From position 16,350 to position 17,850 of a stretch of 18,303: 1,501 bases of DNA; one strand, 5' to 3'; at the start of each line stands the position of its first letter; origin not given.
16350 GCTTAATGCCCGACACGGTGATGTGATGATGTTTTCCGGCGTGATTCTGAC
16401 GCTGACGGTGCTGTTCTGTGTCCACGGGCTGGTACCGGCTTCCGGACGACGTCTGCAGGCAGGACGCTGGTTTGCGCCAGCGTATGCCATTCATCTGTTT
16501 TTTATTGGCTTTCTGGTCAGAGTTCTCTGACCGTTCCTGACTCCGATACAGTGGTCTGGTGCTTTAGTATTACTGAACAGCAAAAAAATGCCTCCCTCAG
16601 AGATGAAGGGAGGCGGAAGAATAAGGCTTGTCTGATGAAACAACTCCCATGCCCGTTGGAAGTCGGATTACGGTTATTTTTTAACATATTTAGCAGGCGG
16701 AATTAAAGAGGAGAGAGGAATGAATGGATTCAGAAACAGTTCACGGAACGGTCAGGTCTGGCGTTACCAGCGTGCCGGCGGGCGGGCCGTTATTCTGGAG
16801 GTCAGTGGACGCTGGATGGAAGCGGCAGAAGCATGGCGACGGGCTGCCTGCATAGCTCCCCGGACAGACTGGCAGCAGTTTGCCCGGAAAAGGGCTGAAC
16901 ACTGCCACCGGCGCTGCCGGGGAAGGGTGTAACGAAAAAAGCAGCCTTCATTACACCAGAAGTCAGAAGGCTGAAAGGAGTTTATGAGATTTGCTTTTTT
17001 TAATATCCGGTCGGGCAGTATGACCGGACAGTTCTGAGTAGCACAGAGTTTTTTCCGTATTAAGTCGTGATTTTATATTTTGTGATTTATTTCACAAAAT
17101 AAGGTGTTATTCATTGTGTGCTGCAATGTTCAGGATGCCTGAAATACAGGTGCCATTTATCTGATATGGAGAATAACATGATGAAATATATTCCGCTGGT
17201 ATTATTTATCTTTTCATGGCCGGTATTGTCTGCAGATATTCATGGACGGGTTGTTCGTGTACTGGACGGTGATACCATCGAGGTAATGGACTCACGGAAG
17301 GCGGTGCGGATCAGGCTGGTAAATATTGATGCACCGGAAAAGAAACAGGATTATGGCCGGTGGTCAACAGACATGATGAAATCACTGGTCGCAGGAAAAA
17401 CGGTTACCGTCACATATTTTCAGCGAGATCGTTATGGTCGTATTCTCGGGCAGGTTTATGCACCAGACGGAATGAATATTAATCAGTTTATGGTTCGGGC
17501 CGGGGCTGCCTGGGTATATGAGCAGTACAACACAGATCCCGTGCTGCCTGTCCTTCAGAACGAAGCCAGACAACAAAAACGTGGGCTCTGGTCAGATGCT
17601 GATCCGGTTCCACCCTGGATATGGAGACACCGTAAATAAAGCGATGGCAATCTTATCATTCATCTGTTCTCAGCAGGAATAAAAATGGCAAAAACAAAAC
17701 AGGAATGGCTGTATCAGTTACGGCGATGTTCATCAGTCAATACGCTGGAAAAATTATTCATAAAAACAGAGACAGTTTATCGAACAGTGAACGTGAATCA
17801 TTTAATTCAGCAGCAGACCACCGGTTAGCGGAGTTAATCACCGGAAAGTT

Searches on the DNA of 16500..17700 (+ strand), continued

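Call 24: get_annotated_region(hit=H64, flank=500)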
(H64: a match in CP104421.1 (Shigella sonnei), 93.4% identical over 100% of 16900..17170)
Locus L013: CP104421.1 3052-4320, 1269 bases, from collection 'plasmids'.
description: Shigella sonnei strain 1534306 plasmid p1534306_3, complete sequence
organism: Shigella sonnei (NCBI taxid 624)
taxonomy: Bacteria; Pseudomonadota; Gammaproteobacteria; Enterobacterales; Enterobacteriaceae; Shigella; Shigella sonnei
host: -; source: Homo sapiens,human; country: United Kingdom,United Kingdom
typing (MOB-suite, as given by PLSDB): conjugative; replicon IncFIA; relaxase MOBF,MOBF,MOBP; mating-pair formation MPF_Unknown
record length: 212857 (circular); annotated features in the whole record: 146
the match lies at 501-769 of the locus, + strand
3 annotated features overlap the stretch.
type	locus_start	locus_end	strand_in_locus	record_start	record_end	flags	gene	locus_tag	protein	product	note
CDS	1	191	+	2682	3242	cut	-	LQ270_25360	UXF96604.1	fertility inhibition protein FinO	-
CDS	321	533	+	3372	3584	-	-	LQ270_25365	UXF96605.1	ANR family transcriptional regulator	-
CDS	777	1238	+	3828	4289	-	-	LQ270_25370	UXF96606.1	thermonuclease family protein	-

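Call 25: get_annotated_region(hit=H71, flank=500)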
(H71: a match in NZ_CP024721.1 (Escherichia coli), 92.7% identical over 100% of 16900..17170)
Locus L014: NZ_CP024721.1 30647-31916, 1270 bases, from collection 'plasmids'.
description: Escherichia coli isolate NQ3 plasmid p1NQ3, complete sequence
organism: Escherichia coli (NCBI taxid 562)
taxonomy: Bacteria; Pseudomonadota; Gammaproteobacteria; Enterobacterales; Enterobacteriaceae; Escherichia; Escherichia coli
host: -; source: Bos mutus,whole organism; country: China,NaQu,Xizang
typing (MOB-suite, as given by PLSDB): conjugative; replicon IncFIA,IncFIB,IncFII; relaxase MOBF; mating-pair formation MPF_F
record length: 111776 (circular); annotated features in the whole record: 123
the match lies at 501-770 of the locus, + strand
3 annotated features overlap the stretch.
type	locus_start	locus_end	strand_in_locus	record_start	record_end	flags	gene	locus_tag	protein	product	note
CDS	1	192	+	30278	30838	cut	-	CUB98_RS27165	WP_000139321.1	fertility inhibition protein FinO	-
CDS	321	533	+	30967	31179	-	-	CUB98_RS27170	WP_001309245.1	ANR family transcriptional regulator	-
CDS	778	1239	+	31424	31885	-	-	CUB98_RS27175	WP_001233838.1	thermonuclease family protein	-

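Call 26: get_annotated_region(hit=H78, flank=500)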
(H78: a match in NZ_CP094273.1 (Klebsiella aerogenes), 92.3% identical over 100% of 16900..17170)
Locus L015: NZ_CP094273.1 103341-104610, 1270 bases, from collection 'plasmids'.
description: Klebsiella aerogenes strain NY1688 plasmid pNY1688-1, complete sequence
organism: Klebsiella aerogenes (NCBI taxid 548)
taxonomy: Bacteria; Pseudomonadota; Gammaproteobacteria; Enterobacterales; Enterobacteriaceae; Klebsiella; Klebsiella aerogenes
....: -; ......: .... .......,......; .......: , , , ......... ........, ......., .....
typing (MOB-suite, as given by PLSDB): conjugative; replicon IncFIA,IncU; relaxase MOBF; mating-pair formation MPF_F
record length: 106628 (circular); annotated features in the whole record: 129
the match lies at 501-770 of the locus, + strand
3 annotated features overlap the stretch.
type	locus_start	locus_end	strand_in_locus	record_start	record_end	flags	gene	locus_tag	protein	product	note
CDS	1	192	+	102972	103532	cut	-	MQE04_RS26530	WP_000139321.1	fertility inhibition protein FinO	-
CDS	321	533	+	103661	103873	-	-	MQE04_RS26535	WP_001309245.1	ANR family transcriptional regulator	-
CDS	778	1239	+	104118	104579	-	-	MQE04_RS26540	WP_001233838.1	thermonuclease family protein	-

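Call 27: get_annotated_region(hit=H79, flank=500)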
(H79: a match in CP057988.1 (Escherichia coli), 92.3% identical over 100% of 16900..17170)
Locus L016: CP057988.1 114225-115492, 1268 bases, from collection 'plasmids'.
description: Escherichia coli strain RHB06-C17 plasmid pRHB06-C17_2, complete sequence
organism: Escherichia coli (NCBI taxid 562)
taxonomy: Bacteria; Pseudomonadota; Gammaproteobacteria; Enterobacterales; Enterobacteriaceae; Escherichia; Escherichia coli
host: -; source: culture,Pooled sheep faecal samples collected from floor of farm; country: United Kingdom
typing (MOB-suite, as given by PLSDB): conjugative; replicon IncFIA,IncFIC; relaxase MOBF; mating-pair formation MPF_F
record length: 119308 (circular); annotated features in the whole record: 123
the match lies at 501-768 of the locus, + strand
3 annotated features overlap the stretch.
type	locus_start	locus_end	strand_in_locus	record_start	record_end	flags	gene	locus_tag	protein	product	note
CDS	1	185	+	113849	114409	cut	-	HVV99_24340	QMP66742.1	fertility inhibition protein FinO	-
CDS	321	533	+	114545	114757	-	-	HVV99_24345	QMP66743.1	ANR family transcriptional regulator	-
CDS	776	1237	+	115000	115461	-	-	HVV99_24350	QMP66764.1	thermonuclease family protein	-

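Call 28: get_annotated_region(hit=H80, flank=500)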
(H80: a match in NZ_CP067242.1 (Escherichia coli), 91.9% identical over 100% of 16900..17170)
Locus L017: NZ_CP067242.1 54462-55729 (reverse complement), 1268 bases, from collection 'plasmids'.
description: Escherichia coli strain P19_598 plasmid pP19_598a, complete sequence
organism: Escherichia coli (NCBI taxid 562)
taxonomy: Bacteria; Pseudomonadota; Gammaproteobacteria; Enterobacterales; Enterobacteriaceae; Escherichia; Escherichia coli
host: -; source: cell culture,surface water; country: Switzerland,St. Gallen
typing (MOB-suite, as given by PLSDB): mobilizable; replicon IncFIB,IncFIC,rep_cluster_2244; mating-pair formation MPF_F
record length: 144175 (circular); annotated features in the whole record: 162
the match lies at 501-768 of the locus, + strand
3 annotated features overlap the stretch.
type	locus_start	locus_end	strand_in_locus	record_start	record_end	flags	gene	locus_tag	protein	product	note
CDS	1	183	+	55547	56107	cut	-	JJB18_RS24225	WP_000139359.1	fertility inhibition protein FinO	-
CDS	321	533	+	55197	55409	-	-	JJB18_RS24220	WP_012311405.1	hypothetical protein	-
CDS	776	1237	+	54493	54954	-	-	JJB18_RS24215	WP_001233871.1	thermonuclease family protein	-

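Call 29: get_annotated_region(hit=H83, flank=500)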
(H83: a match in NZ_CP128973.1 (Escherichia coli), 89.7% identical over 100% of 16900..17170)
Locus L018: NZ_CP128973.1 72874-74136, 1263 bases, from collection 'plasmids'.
description: Escherichia coli strain TUM1886 plasmid pMTY1886_IncFII, complete sequence
organism: Escherichia coli (NCBI taxid 562)
taxonomy: Bacteria; Pseudomonadota; Gammaproteobacteria; Enterobacterales; Enterobacteriaceae; Escherichia; Escherichia coli
host: -; source: -; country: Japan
typing (MOB-suite, as given by PLSDB): conjugative; replicon IncFIA,IncFII; relaxase MOBF; mating-pair formation MPF_F
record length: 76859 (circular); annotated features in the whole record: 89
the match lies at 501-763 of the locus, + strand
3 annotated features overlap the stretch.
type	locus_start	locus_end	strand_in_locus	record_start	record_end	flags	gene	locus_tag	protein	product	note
CDS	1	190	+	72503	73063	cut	-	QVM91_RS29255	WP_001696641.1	fertility inhibition protein FinO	-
CDS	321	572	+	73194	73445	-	-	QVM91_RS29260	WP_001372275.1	hypothetical protein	-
CDS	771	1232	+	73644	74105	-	-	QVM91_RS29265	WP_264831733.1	thermonuclease family protein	-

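Call 30: get_annotated_region(hit=H85, flank=500)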
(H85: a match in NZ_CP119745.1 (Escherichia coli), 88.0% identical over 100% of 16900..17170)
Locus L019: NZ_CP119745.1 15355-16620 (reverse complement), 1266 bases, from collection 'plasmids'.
description: Escherichia coli strain E94 plasmid pE94-5, complete sequence
organism: Escherichia coli (NCBI taxid 562)
taxonomy: Bacteria; Pseudomonadota; Gammaproteobacteria; Enterobacterales; Enterobacteriaceae; Escherichia; Escherichia coli
host: -; source: bovine,pure culture; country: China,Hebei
typing (MOB-suite, as given by PLSDB): non-mobilizable; replicon IncFIA,IncFIB,IncFII; mating-pair formation MPF_F
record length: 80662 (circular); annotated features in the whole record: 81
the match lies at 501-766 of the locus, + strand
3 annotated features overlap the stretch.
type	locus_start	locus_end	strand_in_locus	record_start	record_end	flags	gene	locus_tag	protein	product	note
CDS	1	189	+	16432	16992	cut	-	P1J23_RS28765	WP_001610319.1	fertility inhibition protein FinO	-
CDS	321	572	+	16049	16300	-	-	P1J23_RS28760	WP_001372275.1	hypothetical protein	-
CDS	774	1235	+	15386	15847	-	-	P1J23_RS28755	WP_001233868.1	thermonuclease family protein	-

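Call 31: get_annotated_region(hit=H86, flank=500)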
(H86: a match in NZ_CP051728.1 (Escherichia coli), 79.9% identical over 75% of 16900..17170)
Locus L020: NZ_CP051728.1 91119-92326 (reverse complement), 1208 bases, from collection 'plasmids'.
description: Escherichia coli strain SCU-111 plasmid pSCU-111-1, complete sequence
organism: Escherichia coli (NCBI taxid 562)
taxonomy: Bacteria; Pseudomonadota; Gammaproteobacteria; Enterobacterales; Enterobacteriaceae; Escherichia; Escherichia coli
host: -; source: Homo sapiens,whole organism,rectal swab from healthy college student; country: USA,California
typing (MOB-suite, as given by PLSDB): conjugative; replicon IncFIA,IncFIA,IncFIC; relaxase MOBF,MOBP; mating-pair formation MPF_F
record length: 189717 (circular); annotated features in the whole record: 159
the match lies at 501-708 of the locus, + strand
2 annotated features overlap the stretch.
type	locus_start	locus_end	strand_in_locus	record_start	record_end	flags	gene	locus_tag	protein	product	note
CDS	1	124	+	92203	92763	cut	-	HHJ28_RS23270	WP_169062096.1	fertility inhibition protein FinO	-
CDS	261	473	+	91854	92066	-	-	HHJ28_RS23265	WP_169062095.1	hypothetical protein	-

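Call 32: get_annotated_region(hit=H87, flank=500)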
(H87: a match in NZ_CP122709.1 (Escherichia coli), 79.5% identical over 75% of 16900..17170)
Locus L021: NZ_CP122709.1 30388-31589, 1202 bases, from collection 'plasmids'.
description: Escherichia coli strain ETEC4061 plasmid unnamed5, complete sequence
organism: Escherichia coli (NCBI taxid 562)
taxonomy: Bacteria; Pseudomonadota; Gammaproteobacteria; Enterobacterales; Enterobacteriaceae; Escherichia; Escherichia coli
host: -; source: Sus scrofa,feces; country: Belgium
typing (MOB-suite, as given by PLSDB): conjugative; replicon IncFIA; relaxase MOBF; mating-pair formation MPF_F
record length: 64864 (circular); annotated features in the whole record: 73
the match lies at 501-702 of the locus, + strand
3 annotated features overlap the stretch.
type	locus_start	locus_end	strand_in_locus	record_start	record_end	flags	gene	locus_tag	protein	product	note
CDS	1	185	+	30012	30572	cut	-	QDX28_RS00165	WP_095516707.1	fertility inhibition protein FinO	-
CDS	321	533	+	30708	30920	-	-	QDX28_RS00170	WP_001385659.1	hypothetical protein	-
CDS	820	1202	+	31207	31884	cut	-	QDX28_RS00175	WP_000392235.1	PIN domain-containing protein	-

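Call 33: get_annotated_region(hit=H89, flank=500)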
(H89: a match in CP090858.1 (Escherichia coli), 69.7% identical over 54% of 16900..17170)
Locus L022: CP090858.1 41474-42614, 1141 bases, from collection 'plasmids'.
description: Escherichia coli strain PNUSAE020169 plasmid p2019C-3201_2, complete sequence
organism: Escherichia coli (NCBI taxid 562)
taxonomy: Bacteria; Pseudomonadota; Gammaproteobacteria; Enterobacterales; Enterobacteriaceae; Escherichia; Escherichia coli
host: -; source: -; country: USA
typing (MOB-suite, as given by PLSDB): conjugative; replicon IncFIA; relaxase MOBF; mating-pair formation MPF_F
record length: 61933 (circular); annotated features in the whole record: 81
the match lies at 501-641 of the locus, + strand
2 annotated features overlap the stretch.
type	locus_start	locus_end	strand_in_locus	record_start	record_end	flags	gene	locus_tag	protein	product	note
CDS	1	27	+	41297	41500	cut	-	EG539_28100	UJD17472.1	hypothetical protein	-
CDS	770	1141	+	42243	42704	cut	-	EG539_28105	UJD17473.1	thermonuclease family protein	-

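Call 38: search_rna_families(sources=[L002, L003, L004, L005, L009, L013, L014, L016, L017, L018, L019, L020, L021, L022], threshold=evalue, max_evalue=0.01, show_alignments=0)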
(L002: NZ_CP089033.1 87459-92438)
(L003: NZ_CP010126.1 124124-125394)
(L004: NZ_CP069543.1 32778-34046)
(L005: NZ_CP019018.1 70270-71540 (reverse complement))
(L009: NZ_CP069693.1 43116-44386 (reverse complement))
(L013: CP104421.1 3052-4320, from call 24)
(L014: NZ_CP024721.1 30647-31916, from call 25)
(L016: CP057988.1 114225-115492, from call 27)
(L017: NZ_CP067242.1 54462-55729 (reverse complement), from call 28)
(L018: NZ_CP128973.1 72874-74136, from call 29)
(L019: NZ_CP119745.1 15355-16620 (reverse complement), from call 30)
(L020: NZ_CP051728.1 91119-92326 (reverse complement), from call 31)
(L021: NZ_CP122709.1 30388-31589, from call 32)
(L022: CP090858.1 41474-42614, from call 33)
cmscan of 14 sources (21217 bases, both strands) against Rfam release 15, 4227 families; matches with E-value up to 0.01: 16.
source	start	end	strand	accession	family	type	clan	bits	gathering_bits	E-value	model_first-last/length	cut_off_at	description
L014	430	613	-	RF02876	AS-pc02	Gene; antisense;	-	229.5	40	1.3e-60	1-185/185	no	Antisense to pHK01_099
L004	430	613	-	RF02876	AS-pc02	Gene; antisense;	-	205.4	40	8.6e-54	1-185/185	no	Antisense to pHK01_099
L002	2744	2928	-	RF02876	AS-pc02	Gene; antisense;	-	205.2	40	9.9e-54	1-185/185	no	Antisense to pHK01_099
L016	430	612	-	RF02876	AS-pc02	Gene; antisense;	-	196.4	40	3.1e-51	1-185/185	no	Antisense to pHK01_099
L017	430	612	-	RF02876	AS-pc02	Gene; antisense;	-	193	40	2.8e-50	1-185/185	no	Antisense to pHK01_099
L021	430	613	-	RF02876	AS-pc02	Gene; antisense;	-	190.6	40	1.3e-49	1-185/185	no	Antisense to pHK01_099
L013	430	613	-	RF02876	AS-pc02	Gene; antisense;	-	186.7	40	1.8e-48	1-185/185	no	Antisense to pHK01_099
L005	430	615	-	RF02876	AS-pc02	Gene; antisense;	-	181.9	40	4e-47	1-185/185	no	Antisense to pHK01_099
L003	430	615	-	RF02876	AS-pc02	Gene; antisense;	-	180.4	40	1.1e-46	1-185/185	no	Antisense to pHK01_099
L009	430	615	-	RF02876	AS-pc02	Gene; antisense;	-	179.3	40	2.2e-46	1-185/185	no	Antisense to pHK01_099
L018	430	606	-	RF02876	AS-pc02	Gene; antisense;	-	168.3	40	2.8e-43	1-185/185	no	Antisense to pHK01_099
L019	430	606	-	RF02876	AS-pc02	Gene; antisense;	-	168.3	40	2.8e-43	1-185/185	no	Antisense to pHK01_099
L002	4808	4896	-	RF00042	CopA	Gene; antisense;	-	99.1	60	4e-18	1-92/92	no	CopA-like RNA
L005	1068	1226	+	RF01794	sok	Gene; antitoxin;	-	90.2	59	2.4e-19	1-157/157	no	sok antitoxin (CssrC)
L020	370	552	-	RF02876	AS-pc02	Gene; antisense;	-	69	40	4.6e-15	1-185/185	no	Antisense to pHK01_099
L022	451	593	-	RF02876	AS-pc02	Gene; antisense;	-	61.6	40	5.9e-13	1-185/185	no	Antisense to pHK01_099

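Call 39: search_dna_similar(query=window:16958-17003:+, collection=plasmids, mode=near, max_rows=8, rows=spread)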
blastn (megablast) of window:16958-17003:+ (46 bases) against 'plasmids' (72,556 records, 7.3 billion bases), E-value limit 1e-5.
Records with a match: 857; places in all: 865; records where one place covers at least 80% of the query: 856.
Best place of each record, by identity: >=99% 546; 95-99% 310; 90-95% 1.
By first word of the organism name: Escherichia 656; Shigella 146; Salmonella 37; Klebsiella 15; Citrobacter 2; uncultured 1.
By predicted mobility (MOB-suite, as given by PLSDB): conjugative 728; mobilizable 116; non-mobilizable 13.
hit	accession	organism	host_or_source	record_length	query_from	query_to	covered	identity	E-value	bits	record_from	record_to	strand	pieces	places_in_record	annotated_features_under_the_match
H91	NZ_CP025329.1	Escherichia coli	Duck,Whole blood,Whole blood of a duck ...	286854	1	46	100%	100.0%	2e-15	86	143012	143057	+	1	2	none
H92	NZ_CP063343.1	Escherichia coli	Homo sapiens,rectal swab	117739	1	45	98%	100.0%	6e-15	84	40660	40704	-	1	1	none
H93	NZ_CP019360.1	Escherichia coli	Homo sapiens,urine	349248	1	46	100%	97.8%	8e-14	81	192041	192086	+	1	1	none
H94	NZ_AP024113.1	Escherichia coli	Homo sapiens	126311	4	46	93%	100.0%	8e-14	81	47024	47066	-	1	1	none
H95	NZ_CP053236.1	Escherichia coli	Homo sapiens,whole organism,rectal swab ...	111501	4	46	93%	100.0%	8e-14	81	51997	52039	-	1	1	none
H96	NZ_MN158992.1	Escherichia coli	-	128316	1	43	93%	97.7%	4e-12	75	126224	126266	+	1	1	none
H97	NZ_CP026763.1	Shigella boydii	-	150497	4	42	85%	97.4%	6e-10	68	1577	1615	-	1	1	none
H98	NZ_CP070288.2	Escherichia albertii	Hainan,Poultry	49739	1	35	76%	97.1%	1e-7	60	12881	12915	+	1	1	none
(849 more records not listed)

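Call 40: search_dna_similar(query=L002:2870-2916:+, collection=plasmids, mode=near, max_rows=8, rows=spread)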
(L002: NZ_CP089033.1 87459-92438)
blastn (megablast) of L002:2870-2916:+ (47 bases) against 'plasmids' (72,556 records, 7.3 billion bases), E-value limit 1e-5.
Records with a match: 2517; places in all: 2551; records where one place covers at least 80% of the query: 2512.
Best place of each record, by identity: >=99% 2068; 95-99% 119; 90-95% 330.
By first word of the organism name: Escherichia 2172; Klebsiella 158; Shigella 101; Salmonella 67; Enterobacter 9; Citrobacter 5; uncultured 3; Cronobacter 1; Pseudomonas 1.
By predicted mobility (MOB-suite, as given by PLSDB): conjugative 1983; non-mobilizable 389; mobilizable 145.
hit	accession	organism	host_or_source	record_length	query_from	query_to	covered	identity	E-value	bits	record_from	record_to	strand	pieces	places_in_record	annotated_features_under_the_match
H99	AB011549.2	Escherichia coli O157:H7 str. Sakai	Homo sapiens,Human feces,Human ...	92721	1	47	100%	100.0%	5e-16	88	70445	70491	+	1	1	none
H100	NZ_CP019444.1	Salmonella enterica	Homo sapiens,stool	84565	1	47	100%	100.0%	5e-16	88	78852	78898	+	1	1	none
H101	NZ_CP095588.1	Klebsiella pneumoniae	Homo sapiens,Pure culture one microbial ...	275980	1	47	100%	100.0%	5e-16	88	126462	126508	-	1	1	none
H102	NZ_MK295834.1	Escherichia coli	Homo sapiens,blood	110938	1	47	100%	100.0%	5e-16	88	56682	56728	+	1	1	none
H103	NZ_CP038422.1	Escherichia coli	bovine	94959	1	47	100%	100.0%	5e-16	88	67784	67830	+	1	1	none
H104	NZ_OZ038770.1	Escherichia coli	-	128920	1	47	100%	100.0%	5e-16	88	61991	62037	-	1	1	none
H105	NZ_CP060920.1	Escherichia coli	Homo sapiens,urine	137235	1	45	96%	100.0%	6e-15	84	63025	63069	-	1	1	none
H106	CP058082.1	Escherichia coli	culture,Pooled sheep faecal samples ...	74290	10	45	77%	97.2%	1e-7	60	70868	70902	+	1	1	none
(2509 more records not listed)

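Call 64: search_dna_similar(query=L022:490-650:+, collection=plasmids, mode=distant, max_rows=40, rows=spread, max_evalue=0.001)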
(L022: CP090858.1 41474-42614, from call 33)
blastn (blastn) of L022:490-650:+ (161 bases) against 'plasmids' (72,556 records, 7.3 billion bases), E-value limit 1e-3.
Records with a match: 4190; places in all: 4323; records where one place covers at least 80% of the query: 2538.
Best place of each record, by identity: >=99% 5; 95-99% 194; 90-95% 38; 80-90% 703; 60-80% 3250.
By first word of the organism name: Escherichia 3610; Shigella 253; Klebsiella 182; Salmonella 121; Enterobacter 9; Citrobacter 8; uncultured 5; Pseudomonas 1; Cronobacter 1.
By predicted mobility (MOB-suite, as given by PLSDB): conjugative 3425; non-mobilizable 436; mobilizable 329.
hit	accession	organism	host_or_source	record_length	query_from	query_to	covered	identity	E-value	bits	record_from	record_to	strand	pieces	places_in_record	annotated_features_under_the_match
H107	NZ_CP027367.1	Escherichia coli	-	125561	1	161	100%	100.0%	2e-76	291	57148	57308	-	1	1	none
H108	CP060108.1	Escherichia coli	Pig,cell culture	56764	1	161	100%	95.7%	9e-67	260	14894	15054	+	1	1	none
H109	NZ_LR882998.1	Escherichia coli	-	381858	1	161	100%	92.4%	3e-66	258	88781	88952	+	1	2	none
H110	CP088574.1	Escherichia coli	Homo sapiens,blood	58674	12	152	88%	75.7%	8e-17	93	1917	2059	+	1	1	ANR family transcriptional regulator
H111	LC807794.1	Escherichia coli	-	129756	12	152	88%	75.7%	8e-17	93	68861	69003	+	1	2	none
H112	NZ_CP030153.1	Escherichia coli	single cell,chicken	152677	12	152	88%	75.5%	2e-17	95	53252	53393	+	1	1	hypothetical protein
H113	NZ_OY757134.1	Escherichia coli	broiler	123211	12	152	88%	75.5%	2e-17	95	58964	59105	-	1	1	hypothetical protein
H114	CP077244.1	Escherichia coli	Seth Lab strain,Seth Lab Isolate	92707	12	152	88%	75.0%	3e-16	92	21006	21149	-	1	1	ANR family transcriptional regulator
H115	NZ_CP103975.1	Escherichia coli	Pure isolate,marine sediment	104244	12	152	88%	75.0%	3e-16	92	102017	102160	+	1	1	ANR family transcriptional regulator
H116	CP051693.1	Escherichia coli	Homo sapiens,whole organism,rectal swab ...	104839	12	152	88%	75.0%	3e-16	92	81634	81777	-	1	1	ANR family transcriptional regulator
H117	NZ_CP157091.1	Escherichia coli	culture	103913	12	152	88%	75.0%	3e-16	92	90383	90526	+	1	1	ANR family transcriptional regulator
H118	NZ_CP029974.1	Escherichia coli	Dog,wound liquid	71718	12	152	88%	75.0%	3e-15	89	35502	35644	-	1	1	ANR family transcriptional regulator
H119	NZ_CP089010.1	Klebsiella pneumoniae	Homo sapiens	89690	12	152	88%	75.0%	3e-15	89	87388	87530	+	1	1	ANR family transcriptional regulator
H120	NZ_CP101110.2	Shigella sonnei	Homo sapiens,feces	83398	12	152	88%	75.0%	3e-15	89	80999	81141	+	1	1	ANR family transcriptional regulator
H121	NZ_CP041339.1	Escherichia coli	Homo sapiens,Blood sample,blood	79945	12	152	88%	75.0%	3e-15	89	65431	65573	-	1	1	ANR family transcriptional regulator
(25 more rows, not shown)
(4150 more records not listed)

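Call 65: get_annotated_region(hit=H108, flank=700)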
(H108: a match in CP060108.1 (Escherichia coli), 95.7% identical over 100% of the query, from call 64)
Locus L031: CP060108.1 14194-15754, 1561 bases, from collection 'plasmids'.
description: Escherichia coli strain STEC174 plasmid pSTEC174, complete sequence
organism: Escherichia coli (NCBI taxid 562)
taxonomy: Bacteria; Pseudomonadota; Gammaproteobacteria; Enterobacterales; Enterobacteriaceae; Escherichia; Escherichia coli
host: -; source: Pig,cell culture; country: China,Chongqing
typing (MOB-suite, as given by PLSDB): conjugative; replicon IncFIA,IncFIB; relaxase MOBF,MOBF; mating-pair formation MPF_T
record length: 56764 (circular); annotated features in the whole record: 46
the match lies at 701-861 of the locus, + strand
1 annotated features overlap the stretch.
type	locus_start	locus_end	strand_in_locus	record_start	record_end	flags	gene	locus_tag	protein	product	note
CDS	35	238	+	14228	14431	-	-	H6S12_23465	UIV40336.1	hypothetical protein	-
